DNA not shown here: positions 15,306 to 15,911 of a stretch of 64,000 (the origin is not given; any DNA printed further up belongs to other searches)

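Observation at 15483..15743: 87-aa module shared by the hook protein FlgE and the filament cap FliD (FlgE copy)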

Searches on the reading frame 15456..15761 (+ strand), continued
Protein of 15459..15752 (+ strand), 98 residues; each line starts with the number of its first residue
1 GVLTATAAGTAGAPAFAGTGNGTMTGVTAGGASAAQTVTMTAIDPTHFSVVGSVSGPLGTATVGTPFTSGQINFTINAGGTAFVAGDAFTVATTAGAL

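Call 39: search_dna_similar(query=window:15483-15743:+, collection=phages, mode=protein, max_evalue=0.001, max_rows=30)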
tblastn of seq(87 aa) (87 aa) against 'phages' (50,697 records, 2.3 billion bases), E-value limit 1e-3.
Records with a match: 14; places in all: 15; records where one place covers at least 80% of the query: 3.
Best place of each record, by identity: 60-80% 1; <60% 13.
By first word of the organism name: Stenotrophomonas 8; Pseudomonas 3; Ralstonia 1; Xanthomonas 1; Phage 1.
By host as written in the record: Stenotrophomonas maltophilia 6; Pseudomonas aeruginosa 3; Ralstonia solanacearum 1; Stenotrophomonas maltophilia 2355 1; Xanthomonas campestris XC114 1; Stenotrophomonas maltophilia 981 1; - 1.
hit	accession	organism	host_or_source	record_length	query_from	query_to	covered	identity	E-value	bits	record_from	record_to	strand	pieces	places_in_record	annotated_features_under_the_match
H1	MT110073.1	Stenotrophomonas phage vB_SmaS_DLP_3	Stenotrophomonas maltophilia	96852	18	86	79%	50.7%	1e-10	61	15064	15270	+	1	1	hypothetical protein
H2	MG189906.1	Stenotrophomonas phage vB_SmaS_DLP_5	Stenotrophomonas maltophilia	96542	18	86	79%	50.7%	2e-10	60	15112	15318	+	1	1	hypothetical protein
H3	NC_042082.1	Stenotrophomonas phage vB_SmaS_DLP_5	Stenotrophomonas maltophilia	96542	18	86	79%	50.7%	2e-10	60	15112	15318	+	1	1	hypothetical protein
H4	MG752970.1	Ralstonia phage RsoM2USA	Ralstonia solanacearum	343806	16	82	77%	52.2%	5e-11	62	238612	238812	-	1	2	hypothetical protein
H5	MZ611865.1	Stenotrophomonas phage StM171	Stenotrophomonas maltophilia 2355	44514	24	86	72%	54.0%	1e-11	64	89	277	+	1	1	structural protein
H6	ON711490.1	Xanthomonas phage HXX_Dennis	Xanthomonas campestris XC114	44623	24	86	72%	54.0%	1e-11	64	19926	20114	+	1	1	hypothetical protein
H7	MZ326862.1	Stenotrophomonas phage Summit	Stenotrophomonas maltophilia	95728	18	86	79%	49.3%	6e-10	59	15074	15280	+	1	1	putative tail fiber protein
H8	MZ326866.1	Stenotrophomonas phage Suso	Stenotrophomonas maltophilia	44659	22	86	75%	50.8%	3e-11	63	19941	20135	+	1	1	hypothetical protein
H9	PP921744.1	Stenotrophomonas phage vB_SmaS_QH16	Stenotrophomonas maltophilia 981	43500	40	85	53%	60.9%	4e-7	51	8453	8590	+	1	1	hypothetical protein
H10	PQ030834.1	Pseudomonas phage phiW8-1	Pseudomonas aeruginosa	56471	16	86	82%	38.7%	6e-5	45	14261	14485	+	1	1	record has no annotation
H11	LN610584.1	Pseudomonas phage vB_PaeS_PAO1_Ab19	Pseudomonas aeruginosa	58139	16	86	82%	37.3%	1e-4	44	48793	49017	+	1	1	record has no annotation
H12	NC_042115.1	Pseudomonas phage vB_PaeS_PAO1_Ab19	Pseudomonas aeruginosa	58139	16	86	82%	37.3%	1e-4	44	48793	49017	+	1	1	structural protein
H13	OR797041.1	Stenotrophomonas phage vB_SmaS_Bhz54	Stenotrophomonas maltophilia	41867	40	86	54%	53.2%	3e-6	49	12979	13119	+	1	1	structural protein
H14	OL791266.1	Phage WC36-2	-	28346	38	83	53%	52.2%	4e-5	45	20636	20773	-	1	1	record has no annotation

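Call 40: get_annotated_region(hit=H6, flank=6000)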
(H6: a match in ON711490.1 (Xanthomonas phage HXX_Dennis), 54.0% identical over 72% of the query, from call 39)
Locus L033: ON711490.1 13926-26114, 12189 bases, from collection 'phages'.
description: Xanthomonas phage HXX_Dennis, complete genome.
organism: Xanthomonas phage HXX_Dennis (NCBI taxid 2961685)
taxonomy: Viruses
host: Xanthomonas campestris XC114; source: soil; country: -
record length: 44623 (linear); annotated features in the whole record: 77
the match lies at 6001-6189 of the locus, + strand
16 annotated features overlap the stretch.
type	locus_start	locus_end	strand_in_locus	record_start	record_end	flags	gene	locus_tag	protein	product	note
CDS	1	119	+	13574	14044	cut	-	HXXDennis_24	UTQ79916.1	hypothetical protein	-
CDS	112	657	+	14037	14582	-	-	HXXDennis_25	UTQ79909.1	virion morphogenesis protein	-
CDS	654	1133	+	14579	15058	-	-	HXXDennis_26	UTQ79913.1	hypothetical protein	-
CDS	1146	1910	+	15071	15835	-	-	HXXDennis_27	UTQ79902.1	major tail protein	-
CDS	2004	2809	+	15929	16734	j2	-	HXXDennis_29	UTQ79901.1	tape measure chaperone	tape measure chaperone frameshift product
CDS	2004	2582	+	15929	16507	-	-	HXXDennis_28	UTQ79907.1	tape measure chaperone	slippery sequence identified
CDS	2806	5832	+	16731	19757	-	-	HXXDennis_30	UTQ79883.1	tape measure protein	-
regulatory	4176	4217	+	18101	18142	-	-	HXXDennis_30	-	terminator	-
CDS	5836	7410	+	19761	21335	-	-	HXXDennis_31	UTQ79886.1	hypothetical protein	-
CDS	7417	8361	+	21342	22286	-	-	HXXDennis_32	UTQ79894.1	structural protein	-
regulatory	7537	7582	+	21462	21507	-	-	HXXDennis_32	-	terminator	-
CDS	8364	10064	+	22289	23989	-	-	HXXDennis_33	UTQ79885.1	structural protein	-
CDS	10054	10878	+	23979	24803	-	-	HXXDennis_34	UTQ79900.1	hypothetical protein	-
CDS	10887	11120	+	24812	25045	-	-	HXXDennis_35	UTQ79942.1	hypothetical protein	-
CDS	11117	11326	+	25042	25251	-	-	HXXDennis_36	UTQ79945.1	hypothetical protein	-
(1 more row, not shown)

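Call 41: get_annotated_region(hit=H7, flank=6000)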
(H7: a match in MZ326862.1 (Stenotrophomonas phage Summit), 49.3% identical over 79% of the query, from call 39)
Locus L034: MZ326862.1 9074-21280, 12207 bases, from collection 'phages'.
description: Stenotrophomonas phage Summit, complete genome.
organism: Stenotrophomonas phage Summit (NCBI taxid 2859661)
taxonomy: Viruses; Duplodnaviria; Heunggongvirae; Uroviricota; Caudoviricetes; Delepquintavirus
host: Stenotrophomonas maltophilia; source: weaning foal swab sample; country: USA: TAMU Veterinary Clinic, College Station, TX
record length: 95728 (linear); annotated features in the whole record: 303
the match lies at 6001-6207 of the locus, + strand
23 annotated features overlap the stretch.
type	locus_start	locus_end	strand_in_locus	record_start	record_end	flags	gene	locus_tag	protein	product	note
CDS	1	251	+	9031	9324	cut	-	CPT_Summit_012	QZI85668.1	hypothetical protein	-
regulatory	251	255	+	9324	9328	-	-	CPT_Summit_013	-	ribosome_binding_site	-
CDS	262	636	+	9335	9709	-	-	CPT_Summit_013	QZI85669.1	hypothetical protein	-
regulatory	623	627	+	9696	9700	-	-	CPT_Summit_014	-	ribosome_binding_site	-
CDS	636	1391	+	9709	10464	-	-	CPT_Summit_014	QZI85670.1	major tail protein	BLAST: major tail protein; protein accession: YP_009101117.1; organism: Chi; Evalue: 3.27153e-07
regulatory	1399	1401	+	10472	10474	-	-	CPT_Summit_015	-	ribosome_binding_site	-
CDS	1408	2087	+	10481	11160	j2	-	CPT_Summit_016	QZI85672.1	tape measure chaperone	tape measure chaperone frameshift product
CDS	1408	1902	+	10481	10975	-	-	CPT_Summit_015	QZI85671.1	tape measure chaperone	-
CDS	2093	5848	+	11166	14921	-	-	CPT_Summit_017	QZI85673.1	tape measure protein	BLAST: tape measure protein; protein accession: YP_009101120.1; organism: Chi 25; Evalue: 1.66999e-13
regulatory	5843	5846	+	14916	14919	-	-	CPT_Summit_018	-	ribosome_binding_site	-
CDS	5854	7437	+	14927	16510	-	-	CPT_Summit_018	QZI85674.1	putative tail fiber protein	BLAST: ATS92200.1, tail fiber protein, Stenotrophomonas phage DLP4, 1.5883e-28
regulatory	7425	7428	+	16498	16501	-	-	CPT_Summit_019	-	ribosome_binding_site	-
CDS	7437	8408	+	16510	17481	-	-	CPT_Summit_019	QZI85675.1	hypothetical protein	-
regulatory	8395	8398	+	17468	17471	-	-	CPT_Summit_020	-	ribosome_binding_site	-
CDS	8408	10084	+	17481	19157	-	-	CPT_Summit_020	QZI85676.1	central tail fiber receptor binding protein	Blast: distal tail protein; protein accession: YP_009101121.1; organism: chi; Evalue: 3.00255e-33; HHpred: 6F2M_A; ...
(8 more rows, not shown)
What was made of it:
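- In the two phages inspected (Xanthomonas phage HXX_Dennis, Stenotrophomonas phage Summit) the gene sits right after the tape-measure gene (calls 39-41). In Stenotrophomonas phage Summit that tail module is annotated by similarity to the flagellotropic phage Chi (call 41).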

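Call 45: search_solved_structures(query=A3, max_evalue=10, show_alignments=3)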
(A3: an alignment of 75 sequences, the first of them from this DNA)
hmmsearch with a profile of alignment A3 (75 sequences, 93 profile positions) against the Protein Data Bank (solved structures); distinct sequences matched with E-value up to 10: 2.
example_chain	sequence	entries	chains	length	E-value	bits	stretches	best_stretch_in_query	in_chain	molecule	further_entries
5ziz_A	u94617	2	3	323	0.026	17.6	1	7-88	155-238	Flagellar hook protein FlgL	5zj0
3ujz_A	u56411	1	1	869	1.1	12.3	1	48-90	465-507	Metalloprotease stcE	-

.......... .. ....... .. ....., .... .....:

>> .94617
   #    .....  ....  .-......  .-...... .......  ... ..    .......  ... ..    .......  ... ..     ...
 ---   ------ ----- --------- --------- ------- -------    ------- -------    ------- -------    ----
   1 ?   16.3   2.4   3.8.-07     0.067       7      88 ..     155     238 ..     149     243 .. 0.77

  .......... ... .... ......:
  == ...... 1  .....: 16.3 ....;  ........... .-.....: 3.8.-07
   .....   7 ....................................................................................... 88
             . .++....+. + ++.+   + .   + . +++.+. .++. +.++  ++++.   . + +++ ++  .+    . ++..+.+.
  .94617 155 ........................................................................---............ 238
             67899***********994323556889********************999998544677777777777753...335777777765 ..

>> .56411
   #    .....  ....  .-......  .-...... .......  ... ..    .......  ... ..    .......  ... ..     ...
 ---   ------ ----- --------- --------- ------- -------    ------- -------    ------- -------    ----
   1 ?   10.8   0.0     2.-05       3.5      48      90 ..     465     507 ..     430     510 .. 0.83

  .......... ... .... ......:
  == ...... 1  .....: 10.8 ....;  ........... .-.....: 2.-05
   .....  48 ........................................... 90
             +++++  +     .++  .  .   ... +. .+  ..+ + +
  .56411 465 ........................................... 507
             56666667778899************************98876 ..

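Call 68: find_encoding_contigs(protein=P0078, flank=6000, max_places=2)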
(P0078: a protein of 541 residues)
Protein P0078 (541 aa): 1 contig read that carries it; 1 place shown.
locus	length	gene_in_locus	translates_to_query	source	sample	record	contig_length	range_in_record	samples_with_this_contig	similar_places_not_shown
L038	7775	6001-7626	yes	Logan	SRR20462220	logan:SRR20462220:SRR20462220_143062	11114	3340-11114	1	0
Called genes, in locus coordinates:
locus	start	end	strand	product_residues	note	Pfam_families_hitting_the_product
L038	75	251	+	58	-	-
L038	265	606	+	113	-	-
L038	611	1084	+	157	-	-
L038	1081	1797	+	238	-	-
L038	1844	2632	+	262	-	PF27730:UCP028589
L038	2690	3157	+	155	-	-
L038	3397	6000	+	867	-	-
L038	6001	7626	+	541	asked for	-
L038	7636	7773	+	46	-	?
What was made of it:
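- The closest non-flagellar copy, P0078, lies in a phage tail gene row (call 68).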

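Call 70: find_related_loci(query=A1, collection=viral_contigs, flank=4000)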
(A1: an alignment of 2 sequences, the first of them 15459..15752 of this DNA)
Query A1 (98 aa) in viral_contigs; peptide patterns used: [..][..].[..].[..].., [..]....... (x = any residue, [..] = any of these).
62 stretches matched a pattern; 20 encode a relative of the query (tblastn E <= 1e-3); 20 distinct loci.
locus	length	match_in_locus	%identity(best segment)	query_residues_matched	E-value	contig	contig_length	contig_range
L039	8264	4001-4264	56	6-93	7e-25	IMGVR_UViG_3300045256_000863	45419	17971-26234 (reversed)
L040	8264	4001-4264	58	6-93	2e-24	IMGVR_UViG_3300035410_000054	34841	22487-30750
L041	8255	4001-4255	58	9-93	4e-24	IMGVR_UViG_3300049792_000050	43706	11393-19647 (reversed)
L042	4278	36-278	59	14-94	7e-24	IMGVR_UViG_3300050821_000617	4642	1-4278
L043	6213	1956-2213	53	9-94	2e-21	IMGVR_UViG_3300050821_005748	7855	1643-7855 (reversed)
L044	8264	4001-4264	51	6-93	2e-21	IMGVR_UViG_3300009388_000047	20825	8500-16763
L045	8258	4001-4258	53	9-94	4e-21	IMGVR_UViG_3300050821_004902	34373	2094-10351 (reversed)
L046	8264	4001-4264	50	6-93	2e-20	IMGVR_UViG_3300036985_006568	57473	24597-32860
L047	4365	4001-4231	61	15-87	2e-20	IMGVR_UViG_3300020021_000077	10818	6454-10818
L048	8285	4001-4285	53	9-98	6e-20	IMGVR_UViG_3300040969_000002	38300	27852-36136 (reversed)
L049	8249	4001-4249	53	15-96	1e-19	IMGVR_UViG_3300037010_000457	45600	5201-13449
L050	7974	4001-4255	58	9-93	2e-18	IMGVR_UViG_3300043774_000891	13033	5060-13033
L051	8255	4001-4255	58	9-93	2e-18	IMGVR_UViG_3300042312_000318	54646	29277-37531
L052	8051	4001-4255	58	9-93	2e-18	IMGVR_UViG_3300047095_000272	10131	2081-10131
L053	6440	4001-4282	47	2-91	5e-16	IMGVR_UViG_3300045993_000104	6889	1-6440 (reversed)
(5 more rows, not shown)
